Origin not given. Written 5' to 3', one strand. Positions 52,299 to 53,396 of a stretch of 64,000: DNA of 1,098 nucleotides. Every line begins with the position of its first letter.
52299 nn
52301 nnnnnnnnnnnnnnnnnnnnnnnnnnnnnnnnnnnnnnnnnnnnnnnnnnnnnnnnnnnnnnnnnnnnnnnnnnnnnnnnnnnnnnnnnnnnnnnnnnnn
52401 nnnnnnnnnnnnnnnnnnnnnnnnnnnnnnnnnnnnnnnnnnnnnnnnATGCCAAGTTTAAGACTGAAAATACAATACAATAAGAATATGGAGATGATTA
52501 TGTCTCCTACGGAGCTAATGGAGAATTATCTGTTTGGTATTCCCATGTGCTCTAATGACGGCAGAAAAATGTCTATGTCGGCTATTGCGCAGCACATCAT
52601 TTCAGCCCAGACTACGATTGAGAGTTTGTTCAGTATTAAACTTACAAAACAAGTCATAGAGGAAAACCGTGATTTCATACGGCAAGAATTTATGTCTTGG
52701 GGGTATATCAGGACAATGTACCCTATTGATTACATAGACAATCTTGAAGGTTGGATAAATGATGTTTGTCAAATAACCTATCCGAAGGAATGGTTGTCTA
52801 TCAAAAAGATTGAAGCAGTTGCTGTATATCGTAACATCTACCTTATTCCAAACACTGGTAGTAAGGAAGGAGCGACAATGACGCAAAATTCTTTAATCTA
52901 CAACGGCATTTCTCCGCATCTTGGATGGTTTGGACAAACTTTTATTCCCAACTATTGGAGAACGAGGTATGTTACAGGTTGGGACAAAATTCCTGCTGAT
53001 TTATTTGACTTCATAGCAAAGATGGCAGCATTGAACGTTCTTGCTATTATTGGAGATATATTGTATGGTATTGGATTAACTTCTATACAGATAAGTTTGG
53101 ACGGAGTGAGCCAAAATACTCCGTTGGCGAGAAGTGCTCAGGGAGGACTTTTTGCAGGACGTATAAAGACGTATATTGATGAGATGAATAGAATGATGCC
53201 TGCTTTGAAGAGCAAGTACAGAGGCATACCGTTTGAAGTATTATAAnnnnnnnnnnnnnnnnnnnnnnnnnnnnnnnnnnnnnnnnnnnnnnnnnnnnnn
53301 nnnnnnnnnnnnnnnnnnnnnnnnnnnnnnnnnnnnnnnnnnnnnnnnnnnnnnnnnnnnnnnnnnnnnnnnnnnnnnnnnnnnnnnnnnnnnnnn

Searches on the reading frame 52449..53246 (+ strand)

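Call 13: search_protein_families(library=phrogs, proteins=[window:52449-53246:+], max_evalue=0.001)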
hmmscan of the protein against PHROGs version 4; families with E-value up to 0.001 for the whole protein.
window:52449-53246:+ (265 aa): 1 family
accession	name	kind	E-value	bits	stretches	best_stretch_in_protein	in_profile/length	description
phrog_772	-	tail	1.3e-28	101.3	1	14-262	39-302/305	tail fiber protein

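Call 14: search_protein_families(library=pfam, proteins=[window:52449-53246:+], max_evalue=0.001)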
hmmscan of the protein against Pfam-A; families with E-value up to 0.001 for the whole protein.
window:52449-53246:+ (265 aa): 0 families
